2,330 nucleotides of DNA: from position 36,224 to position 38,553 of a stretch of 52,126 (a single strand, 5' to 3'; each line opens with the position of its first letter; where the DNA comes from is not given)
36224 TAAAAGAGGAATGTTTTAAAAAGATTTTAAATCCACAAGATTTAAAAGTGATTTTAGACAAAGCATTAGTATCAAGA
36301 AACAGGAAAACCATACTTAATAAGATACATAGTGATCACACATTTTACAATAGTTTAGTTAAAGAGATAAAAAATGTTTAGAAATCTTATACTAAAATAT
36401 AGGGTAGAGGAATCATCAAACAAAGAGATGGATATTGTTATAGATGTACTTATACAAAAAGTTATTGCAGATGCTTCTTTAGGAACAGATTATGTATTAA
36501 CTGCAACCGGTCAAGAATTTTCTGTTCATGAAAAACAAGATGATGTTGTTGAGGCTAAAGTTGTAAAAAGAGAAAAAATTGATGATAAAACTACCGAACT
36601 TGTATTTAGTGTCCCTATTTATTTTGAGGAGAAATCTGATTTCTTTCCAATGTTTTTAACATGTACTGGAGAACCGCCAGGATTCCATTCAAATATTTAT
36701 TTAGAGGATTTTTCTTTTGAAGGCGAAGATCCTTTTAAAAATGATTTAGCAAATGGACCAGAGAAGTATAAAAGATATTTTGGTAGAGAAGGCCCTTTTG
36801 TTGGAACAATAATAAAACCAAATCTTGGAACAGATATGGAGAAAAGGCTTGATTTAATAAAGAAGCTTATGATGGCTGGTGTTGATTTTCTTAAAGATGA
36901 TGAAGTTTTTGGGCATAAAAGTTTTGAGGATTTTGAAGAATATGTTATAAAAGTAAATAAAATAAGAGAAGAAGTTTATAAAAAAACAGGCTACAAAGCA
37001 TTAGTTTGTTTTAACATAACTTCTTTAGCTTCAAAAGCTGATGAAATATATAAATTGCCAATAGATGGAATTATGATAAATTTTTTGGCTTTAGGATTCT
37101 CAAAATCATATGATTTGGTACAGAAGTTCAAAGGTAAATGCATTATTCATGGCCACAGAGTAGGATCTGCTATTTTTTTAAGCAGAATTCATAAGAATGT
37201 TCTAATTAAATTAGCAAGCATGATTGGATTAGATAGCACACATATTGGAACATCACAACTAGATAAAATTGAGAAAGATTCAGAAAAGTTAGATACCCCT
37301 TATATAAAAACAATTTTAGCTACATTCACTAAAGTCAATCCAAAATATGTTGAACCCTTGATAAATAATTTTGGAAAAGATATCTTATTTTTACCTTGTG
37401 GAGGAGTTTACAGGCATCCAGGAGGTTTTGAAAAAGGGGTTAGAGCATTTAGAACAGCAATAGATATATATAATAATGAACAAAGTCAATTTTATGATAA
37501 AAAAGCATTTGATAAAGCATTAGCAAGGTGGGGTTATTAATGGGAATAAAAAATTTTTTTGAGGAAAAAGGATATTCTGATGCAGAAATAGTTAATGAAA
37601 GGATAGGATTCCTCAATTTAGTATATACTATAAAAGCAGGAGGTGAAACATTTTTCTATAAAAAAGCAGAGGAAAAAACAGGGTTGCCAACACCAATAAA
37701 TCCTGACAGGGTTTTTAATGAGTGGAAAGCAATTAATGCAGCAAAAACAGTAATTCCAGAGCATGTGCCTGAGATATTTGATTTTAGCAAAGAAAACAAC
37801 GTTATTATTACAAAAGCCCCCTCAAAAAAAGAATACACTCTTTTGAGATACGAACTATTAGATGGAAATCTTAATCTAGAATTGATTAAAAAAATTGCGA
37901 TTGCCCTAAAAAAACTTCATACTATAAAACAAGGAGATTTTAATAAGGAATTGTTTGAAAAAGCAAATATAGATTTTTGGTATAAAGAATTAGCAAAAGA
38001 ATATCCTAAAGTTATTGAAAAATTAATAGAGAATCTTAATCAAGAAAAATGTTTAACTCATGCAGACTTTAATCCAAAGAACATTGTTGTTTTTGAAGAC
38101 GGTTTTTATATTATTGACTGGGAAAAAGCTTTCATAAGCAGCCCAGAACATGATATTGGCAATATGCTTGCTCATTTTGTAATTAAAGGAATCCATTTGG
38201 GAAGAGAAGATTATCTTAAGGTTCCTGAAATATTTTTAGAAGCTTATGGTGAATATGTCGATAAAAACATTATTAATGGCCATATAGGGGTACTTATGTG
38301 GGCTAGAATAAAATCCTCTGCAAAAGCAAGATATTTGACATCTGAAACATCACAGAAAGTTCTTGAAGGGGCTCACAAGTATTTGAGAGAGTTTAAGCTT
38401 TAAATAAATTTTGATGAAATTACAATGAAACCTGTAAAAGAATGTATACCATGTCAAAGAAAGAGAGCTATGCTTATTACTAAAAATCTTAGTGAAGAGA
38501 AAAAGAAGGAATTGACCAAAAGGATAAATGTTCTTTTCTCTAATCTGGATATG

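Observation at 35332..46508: Candidate undescribed pathway: RuBisCO-like protein, kinase, DUF89 phosphatase and glycyl radical eliminase coupled to a flippase and a CDP-alcohol transfer module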

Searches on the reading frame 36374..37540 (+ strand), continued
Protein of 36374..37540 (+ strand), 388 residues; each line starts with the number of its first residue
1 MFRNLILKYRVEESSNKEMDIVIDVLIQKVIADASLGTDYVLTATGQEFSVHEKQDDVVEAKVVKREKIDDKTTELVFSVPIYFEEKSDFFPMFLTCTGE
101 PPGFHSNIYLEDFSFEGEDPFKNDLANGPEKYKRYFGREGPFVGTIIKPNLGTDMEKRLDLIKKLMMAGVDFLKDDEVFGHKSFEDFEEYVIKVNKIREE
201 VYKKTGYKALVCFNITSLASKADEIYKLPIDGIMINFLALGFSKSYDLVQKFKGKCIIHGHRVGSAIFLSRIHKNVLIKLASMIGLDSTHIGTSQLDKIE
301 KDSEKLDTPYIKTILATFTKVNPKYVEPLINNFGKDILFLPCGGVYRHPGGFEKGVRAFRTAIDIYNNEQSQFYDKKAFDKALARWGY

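Call 82: search_protein_families(library=ncbifam, proteins=[L026:9271-10065:+, L026:6740-7948:+, L026:10058-10837:+, L029:11119-11814:+, L029:11864-12487:+, L029:12553-13785:+, L027:990-2213:+, L027:4430-5095:-, L024:2992-4344:-, L024:7218-8768:+], max_evalue=0.001)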
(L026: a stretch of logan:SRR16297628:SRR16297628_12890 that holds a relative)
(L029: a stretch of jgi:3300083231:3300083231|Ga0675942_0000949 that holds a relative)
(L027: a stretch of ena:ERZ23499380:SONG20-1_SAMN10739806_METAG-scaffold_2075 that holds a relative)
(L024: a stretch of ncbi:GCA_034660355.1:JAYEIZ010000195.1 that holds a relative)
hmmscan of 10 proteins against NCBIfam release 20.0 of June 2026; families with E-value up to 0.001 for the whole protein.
L026:9271-10065:+ (264 aa): 0 families

L026:6740-7948:+ (402 aa): 2 families
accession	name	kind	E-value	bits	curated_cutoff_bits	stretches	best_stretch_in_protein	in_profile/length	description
TIGR00041.1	DTMP_kinase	equivalog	6.7e-31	107.5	83.25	1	7-175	3-174/196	dTMP kinase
NF005923.0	PRK07933.1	equivalog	7.5e-06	25.4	193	1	11-154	3-155/213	dTMP kinase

L026:10058-10837:+ (259 aa): 37 families (the best 25 are shown)
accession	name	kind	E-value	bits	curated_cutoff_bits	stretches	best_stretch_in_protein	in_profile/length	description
TIGR03992.1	Arch_glmU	subfamily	1.6e-15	56.9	292.1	1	15-80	3-68/393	bifunctional sugar-1-phosphate nucleotidylyltransferase/acetyltransferase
NF041313.1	UDPGP_AglF_Halo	equivalog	2.1e-13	50.3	400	1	15-80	3-69/234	UTP--glucose-1-phosphate uridylyltransferase AglF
NF045761.1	NAMPUrTaseMurU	equivalog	4.1e-13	49.7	250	1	16-68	4-56/226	N-acetylmuramate alpha-1-phosphate uridylyltransferase MurU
NF045665.1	NTPtran_DVU1551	equivalog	7.5e-13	48.2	315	1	15-113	3-100/359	DVU_1551 family NTP transferase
NF049965.1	GlMnHpPGnyltfHddC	equivalog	1.4e-10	41.1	300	1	16-80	4-69/221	D-glycero-D-manno-heptose 1-phosphate guanosyltransferase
TIGR01208.1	rmlA_long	equivalog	1.7e-10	40.3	320.25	1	15-71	2-59/353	glucose-1-phosphate thymidylyltransferase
NF041135.1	IPPtranDIPPsyn_Thcocales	equivalog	1.1e-09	37.8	580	1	15-103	3-93/419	bifunctional L-myo-inositol-1-phosphate cytidylyltransferase/CDP-L-myo-inositol myo-inositolphosphotransferase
TIGR02623.1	G1P_cyt_trans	equivalog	6.8e-09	35.5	300.25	1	16-84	4-72/255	glucose-1-phosphate cytidylyltransferase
TIGR01099.1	galU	equivalog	1.4e-08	34.6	326.8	1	16-81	5-70/261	UTP--glucose-1-phosphate uridylyltransferase GalU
NF010934.1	PRK14354.1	equivalog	1.9e-08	33.3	450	1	16-137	3-123/447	bifunctional UDP-N-acetylglucosamine diphosphorylase/glucosamine-1-phosphate N-acetyltransferase GlmU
TIGR03310.1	matur_MocA_YgfJ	equivalog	7.6e-08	32.6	186.45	1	16-114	3-100/188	molybdenum cofactor cytidylyltransferase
NF010935.0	PRK14355.1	equivalog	7.6e-08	31.4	718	1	12-133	3-125/459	bifunctional UDP-N-acetylglucosamine diphosphorylase/glucosamine-1-phosphate N-acetyltransferase GlmU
NF052502.1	man1P_GTase_Rv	exception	1.1e-07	31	440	1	16-76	4-64/352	mannose-1-phosphate guanylyltransferase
NF010933.0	PRK14353.1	equivalog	2.2e-07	29.9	505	1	13-139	6-135/453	bifunctional UDP-N-acetylglucosamine diphosphorylase/glucosamine-1-phosphate N-acetyltransferase GlmU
NF003670.0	PRK05293.1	equivalog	2.7e-07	29.9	470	1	10-76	2-69/382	glucose-1-phosphate adenylyltransferase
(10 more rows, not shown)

L029:11119-11814:+ (231 aa): 0 families

L029:11864-12487:+ (207 aa): 1 family
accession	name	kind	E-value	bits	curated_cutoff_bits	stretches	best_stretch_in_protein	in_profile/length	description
NF003259.0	PRK04220.1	equivalog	1.1e-06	28.2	343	1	4-203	94-290/306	2-phosphoglycerate kinase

L029:12553-13785:+ (410 aa): 19 families
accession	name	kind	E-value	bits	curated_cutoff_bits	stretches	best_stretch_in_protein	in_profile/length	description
TIGR03162.1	ribazole_cobC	equivalog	4.7e-38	130.4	162.9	1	209-389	3-176/176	alpha-ribazole phosphatase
NF005567.0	PRK07238.1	equivalog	4.5e-33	115.1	326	1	203-408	176-377/378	bifunctional RNase H/acid phosphatase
NF045917.1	PhserinePhPspA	equivalog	9.8e-30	103.8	350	1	206-408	3-200/211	phosphoserine phosphatase PspA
NF011580.0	PRK15004.1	equivalog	9.2e-25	87.8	250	1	206-371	2-163/203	adenosylcobalamin/alpha-ribazole phosphatase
NF009994.0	PRK13463.1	equivalog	1e-19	71.1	277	1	208-393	6-189/203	phosphoserine phosphatase 1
NF038349.1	dPGM_arch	equivalog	2e-18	66.9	225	1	209-370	3-150/194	2,3-diphosphoglycerate-dependent phosphoglycerate mutase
NF002901.0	PRK03482.1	equivalog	7.2e-17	61.7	261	1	207-389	4-182/215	2,3-diphosphoglycerate-dependent phosphoglycerate mutase GpmB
TIGR01258.1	pgm_1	subfamily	8.6e-17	61.3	81.7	1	209-311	5-112/245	2,3-bisphosphoglycerate-dependent phosphoglycerate mutase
TIGR03848.1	MSMEG_4193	subfamily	1.8e-15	56.9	203.85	1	209-389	4-184/204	MSMEG_4193 family putative phosphomutase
NF010713.0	PRK14115.1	equivalog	6.4e-15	55.1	305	1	208-308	5-110/248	2,3-diphosphoglycerate-dependent phosphoglycerate mutase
NF002339.0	PRK01295.1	equivalog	1.4e-11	44.2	316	1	209-376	7-177/206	2,3-bisphosphoglycerate-dependent phosphoglycerate mutase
NF010718.0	PRK14120.1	equivalog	9.4e-11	41.5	366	1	208-313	8-118/249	phosphoglyceromutase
NF010714.0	PRK14116.1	equivalog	9.7e-11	41.6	401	1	208-306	5-107/229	2,3-diphosphoglycerate-dependent phosphoglycerate mutase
NF010717.0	PRK14119.1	equivalog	6.2e-10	39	378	1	209-324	6-126/228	2,3-diphosphoglycerate-dependent phosphoglycerate mutase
NF009993.0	PRK13462.1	equivalog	1.2e-09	38.1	226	1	206-308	7-107/203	acid phosphatase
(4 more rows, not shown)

L027:990-2213:+ (407 aa): 20 families
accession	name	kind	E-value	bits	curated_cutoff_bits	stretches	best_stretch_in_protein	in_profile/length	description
TIGR03162.1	ribazole_cobC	equivalog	8.6e-35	119.7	162.9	1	207-389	1-175/176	alpha-ribazole phosphatase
NF005567.0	PRK07238.1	equivalog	5.3e-31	108.3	326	1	205-366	178-335/378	bifunctional RNase H/acid phosphatase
NF045917.1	PhserinePhPspA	equivalog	1.7e-27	96.5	350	1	204-384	1-176/211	phosphoserine phosphatase PspA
NF011580.0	PRK15004.1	equivalog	1.4e-22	80.7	250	1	206-367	2-159/203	adenosylcobalamin/alpha-ribazole phosphatase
NF009994.0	PRK13463.1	equivalog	1.3e-16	61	277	1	206-369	4-163/203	phosphoserine phosphatase 1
NF002339.0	PRK01295.1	equivalog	4.6e-16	58.9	316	1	207-343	5-146/206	2,3-bisphosphoglycerate-dependent phosphoglycerate mutase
NF002217.0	PRK01112.1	equivalog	5.1e-16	58.7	320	2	204-267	1-64/228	2,3-bisphosphoglycerate-dependent phosphoglycerate mutase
NF010718.0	PRK14120.1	equivalog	9.3e-16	57.9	366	1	203-328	3-132/249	phosphoglyceromutase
NF010713.0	PRK14115.1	equivalog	4.8e-15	55.5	305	1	205-322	2-123/248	2,3-diphosphoglycerate-dependent phosphoglycerate mutase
TIGR01258.1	pgm_1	subfamily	6.4e-15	55.2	81.7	1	207-324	3-124/245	2,3-bisphosphoglycerate-dependent phosphoglycerate mutase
TIGR03848.1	MSMEG_4193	subfamily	1e-14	54.4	203.85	1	207-396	2-190/204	MSMEG_4193 family putative phosphomutase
NF002901.0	PRK03482.1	equivalog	3.7e-14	52.9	261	1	204-397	1-189/215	2,3-diphosphoglycerate-dependent phosphoglycerate mutase GpmB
NF010717.0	PRK14119.1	equivalog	5.4e-13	49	378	1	205-322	2-123/228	2,3-diphosphoglycerate-dependent phosphoglycerate mutase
NF038349.1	dPGM_arch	equivalog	9.9e-13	48.4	225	1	209-377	3-157/194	2,3-diphosphoglycerate-dependent phosphoglycerate mutase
NF010714.0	PRK14116.1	equivalog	6.9e-12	45.4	401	1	205-318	2-119/229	2,3-diphosphoglycerate-dependent phosphoglycerate mutase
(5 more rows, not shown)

L027:4430-5095:- (221 aa): 4 families
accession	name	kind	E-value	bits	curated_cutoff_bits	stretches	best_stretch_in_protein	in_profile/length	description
NF003259.0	PRK04220.1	equivalog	1.9e-17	63.6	343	1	14-219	92-294/306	2-phosphoglycerate kinase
NF008994.0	PRK12337.1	equivalog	3.4e-16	58.8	603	1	14-218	262-471/492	2-phosphoglycerate kinase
NF008995.0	PRK12338.1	equivalog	1.5e-06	27.8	434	0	13-149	3-164/319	hypothetical protein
NF008996.1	PRK12339.1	equivalog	2.3e-05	24.2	250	1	16-137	2-135/193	mevalonate-3-phosphate 5-kinase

L024:2992-4344:- (450 aa): 61 families (the best 25 are shown)
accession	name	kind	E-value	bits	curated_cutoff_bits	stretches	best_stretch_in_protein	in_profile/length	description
TIGR02009.1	PGMB-YQAB-SF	subfamily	1.2e-34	120.1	153.35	1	237-416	2-186/186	beta-phosphoglucomutase family hydrolase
TIGR01990.1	bPGM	equivalog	4.5e-30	105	189.4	1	238-416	3-186/187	beta-phosphoglucomutase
NF008087.0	PRK10826.1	equivalog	9.8e-28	97.3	191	1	232-444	3-220/222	hexitol phosphatase HxpB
TIGR02253.1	CTE7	subfamily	8.7e-23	81.2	169.75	1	275-439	55-220/221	TIGR02253 family HAD-type hydrolase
TIGR01449.2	PGP_bact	equivalog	3.6e-22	79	180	1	239-440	1-210/213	phosphoglycolate phosphatase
NF009804.0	PRK13288.1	equivalog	8.4e-22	77.7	218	1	237-424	4-189/215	pyrophosphatase PpaX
TIGR03992.1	Arch_glmU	subfamily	9.8e-21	74.1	292.1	1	1-234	1-229/393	bifunctional sugar-1-phosphate nucleotidylyltransferase/acetyltransferase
NF008000.0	PRK10725.1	equivalog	1.1e-20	74.6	215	1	237-416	6-185/188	fructose-1-phosphate/6-phosphogluconate phosphatase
NF009695.0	PRK13222.1-2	equivalog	1.6e-20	73.6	225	1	234-440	4-219/226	phosphoglycolate phosphatase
NF053653.1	InDiPhoBT2121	equivalog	2.4e-20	73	245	1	237-440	2-212/216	inorganic diphosphatase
NF041173.1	Sug_nt_acttase_Thmprot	equivalog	1.2e-19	70.6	600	1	1-235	1-230/405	bifunctional sugar-1-phosphate nucleotidylyltransferase/acetyltransferase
TIGR01509.1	HAD-SF-IA-v3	subfamily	2.5e-18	66.7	29.4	1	288-416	35-154/154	HAD-IA family hydrolase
NF041313.1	UDPGP_AglF_Halo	equivalog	9.1e-17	61.3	400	1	1-230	1-232/234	UTP--glucose-1-phosphate uridylyltransferase AglF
NF008610.0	PRK11587.1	equivalog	1.2e-16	60.8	282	1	240-443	7-207/219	sugar phosphatase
NF041135.1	IPPtranDIPPsyn_Thcocales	equivalog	2e-16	60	580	1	1-234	1-219/419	bifunctional L-myo-inositol-1-phosphate cytidylyltransferase/CDP-L-myo-inositol myo-inositolphosphotransferase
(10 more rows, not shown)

L024:7218-8768:+ (516 aa): 24 families
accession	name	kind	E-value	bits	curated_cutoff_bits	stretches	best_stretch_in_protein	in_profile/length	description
TIGR03471.1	HpnJ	equivalog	1.4e-33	116.5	577.6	1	43-407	54-400/472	hopanoid biosynthesis associated radical SAM protein HpnJ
TIGR04013.1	B12_SAM_MJ_1487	hypoth_equivalog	2.3e-29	102.4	251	1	14-394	11-357/382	TIGR04013 family B12-binding domain/radical SAM domain-containing protein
TIGR02026.1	BchE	equivalog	1.1e-23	83.8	481.35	1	18-410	27-403/497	magnesium-protoporphyrin IX monomethyl ester anaerobic oxidative cyclase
NF038361.1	rSAM_Sden_1168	equivalog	1.8e-23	82.9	575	1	64-401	152-480/560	Sden_1168 family B12-binding radical SAM P-methyltransferase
TIGR04072.2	rSAM_ladder_B12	equivalog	3.8e-23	81.8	360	2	184-403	165-381/443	lipid biosynthesis B12-binding/radical SAM protein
NF050148.1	rSAM_ApyD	equivalog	1.9e-20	72.9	750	1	37-394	48-393/645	RiPP biosynthesis radical SAM protein ApyD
TIGR03975.1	rSAM_ocin_1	subfamily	3.3e-15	55.6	281.85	1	59-318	130-380/606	RiPP maturation radical SAM C-methyltransferase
TIGR04190.1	B12_SAM_Ta0216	equivalog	7.8e-15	54.4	500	1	19-371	43-394/554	TIGR04190 family B12-binding domain/radical SAM domain protein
TIGR04014.1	B12_SAM_MJ_0865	equivalog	1.4e-11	43.9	360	1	9-377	7-342/434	methyl-coenzyme M reductase glutamine C-methyltransferase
TIGR04367.1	HpnR_B12_rSAM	equivalog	1.6e-11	43.4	650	1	17-392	26-371/490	hopanoid C-3 methylase HpnR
TIGR04295.1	B12_rSAM_oligo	hypoth_equivalog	2.3e-11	43.1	400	1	20-322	32-315/422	TIGR04295 family B12-binding domain-containing radical SAM protein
NF033712.0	B12_rSAM_KedN5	subfamily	4.2e-11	41.8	700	1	76-259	84-255/624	KedN5 family methylcobalamin-dependent radical SAM C-methyltransferase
TIGR04479.1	bcpD_PhpK_rSAM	subfamily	4.7e-10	38.5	600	1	111-371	178-409/504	PhpK family radical SAM P-methyltransferase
TIGR00539.1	hemN_rel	equivalog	3.6e-09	36.2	205.4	1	201-396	10-203/361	radical SAM family heme chaperone HemW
NF033070.1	rSAM_AprD4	equivalog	1.2e-07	31.1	500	1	197-404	201-400/456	AprD4 family radical SAM diol-dehydratase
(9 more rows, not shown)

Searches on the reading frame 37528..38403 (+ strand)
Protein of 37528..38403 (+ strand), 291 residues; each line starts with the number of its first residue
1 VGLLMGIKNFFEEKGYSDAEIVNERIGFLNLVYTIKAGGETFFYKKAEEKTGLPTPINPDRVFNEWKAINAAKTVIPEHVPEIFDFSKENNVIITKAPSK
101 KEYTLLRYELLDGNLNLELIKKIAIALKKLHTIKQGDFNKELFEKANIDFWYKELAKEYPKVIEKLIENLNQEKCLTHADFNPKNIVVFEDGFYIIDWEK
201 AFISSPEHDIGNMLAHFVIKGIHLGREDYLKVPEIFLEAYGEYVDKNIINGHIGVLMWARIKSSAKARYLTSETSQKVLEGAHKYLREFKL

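Call 3: search_protein_families(library=pfam, proteins=[window:37528-38403:+], max_evalue=0.01)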
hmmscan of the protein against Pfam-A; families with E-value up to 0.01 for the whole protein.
window:37528-38403:+ (291 aa): 5 families
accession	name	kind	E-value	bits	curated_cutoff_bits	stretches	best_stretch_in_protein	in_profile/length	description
PF01636.29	APH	-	8.1e-13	49.1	23.2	1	80-222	55-218/239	Phosphotransferase enzyme family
PF01163.29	RIO1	-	6.7e-06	26.3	22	1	153-204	104-154/187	RIO domain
PF01633.27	Choline_kinase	-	0.00035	20.5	29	1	139-219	128-209/300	Choline/ethanolamine kinase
PF19974.5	TCAD9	-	0.0076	15.9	40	0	176-201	299-324/429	Ternary complex associated domain 9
PF06293.20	Kdo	-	0.009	15.9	21.3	0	151-201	115-169/207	Lipopolysaccharide kinase (Kdo/WaaP) family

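Call 4: search_protein_families(library=ncbifam, proteins=[window:37528-38403:+], max_evalue=0.01)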
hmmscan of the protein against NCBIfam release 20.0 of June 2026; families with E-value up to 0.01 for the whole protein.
window:37528-38403:+ (291 aa): 15 families
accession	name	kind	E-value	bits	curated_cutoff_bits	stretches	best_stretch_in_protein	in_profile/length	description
TIGR01767.2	MTRK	equivalog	9.2e-12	44.7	275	2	27-124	38-139/401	S-methyl-5-thioribose kinase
TIGR03724.2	arch_bud32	equivalog_domain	4.7e-07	29.5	125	1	173-248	103-179/193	KEOPS complex kinase/ATPase Bud32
TIGR02906.1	spore_CotS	subfamily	3.3e-06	26.2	172.7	1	165-218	179-232/314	CotS family spore coat protein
TIGR02172.1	Fb_sc_TIGR02172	paralog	4.2e-06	26.7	228.2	1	118-214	95-193/226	TIGR02172 family protein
NF038156.1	lant_syn_V_LxmK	equivalog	6.1e-06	25.5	315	1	168-222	184-239/347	class V lanthionine synthetase subunit LxmK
TIGR02721.1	ycfN_thiK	equivalog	8.2e-06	25.1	299.45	1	115-214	81-186/256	thiamine kinase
NF002475.0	PRK01723.1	equivalog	3.5e-05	22.9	142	1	155-208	144-197/241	3-deoxy-D-manno-octulosonic acid kinase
NF046102.1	CellCycRegCcrZ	equivalog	0.00033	20.2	400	1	169-220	147-200/260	cell cycle regulator CcrZ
NF007174.0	PRK09605.1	equivalog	0.0011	17.5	447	0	157-245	430-516/535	bifunctional N(6)-L-threonylcarbamoyladenine synthase/serine/threonine protein kinase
NF000052.4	APH_9_Ia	exception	0.0014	18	680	1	154-249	187-277/330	aminoglycoside O-phosphotransferase APH(9)-Ia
NF041256.1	GntI_guanitoxin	equivalog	0.0015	17.9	357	0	27-213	24-213/282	guanitoxin biosynthesis pre-guanitoxin N-oxide kinase GntI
NF000132.2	APH_2pp_Ig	exception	0.0018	17.6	620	0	164-214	183-234/306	aminoglycoside O-phosphotransferase APH(2'')-Ig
NF011462.0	PRK14879.1-3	equivalog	0.0021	17.8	174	1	156-243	84-169/192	Kae1-associated kinase Bud32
NF000029.2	APH_9_Ib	exception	0.0068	15.4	675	1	175-211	220-256/330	aminoglycoside O-phosphotransferase APH(9)-Ib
NF033068.1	APH_3p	equivalog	0.0099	15.4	205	0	149-247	148-243/255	APH(3') family aminoglycoside O-phosphotransferase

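Call 90: search_solved_structures(query=window:37540-38403:+, max_evalue=0.01)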
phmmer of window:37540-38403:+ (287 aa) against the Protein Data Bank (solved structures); distinct sequences matched with E-value up to 0.01: 3.
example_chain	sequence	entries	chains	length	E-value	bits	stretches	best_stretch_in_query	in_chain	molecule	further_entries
7s3l_A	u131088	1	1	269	3.8e-06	29.7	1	153-217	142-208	Aminoglycoside phosphotransferase family protein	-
2pyw_A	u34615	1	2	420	0.0022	20.6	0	13-88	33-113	Uncharacterized protein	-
6ijc_A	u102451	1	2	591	0.0091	18.6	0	165-225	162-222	Acyl-CoA dehydrogenase family protein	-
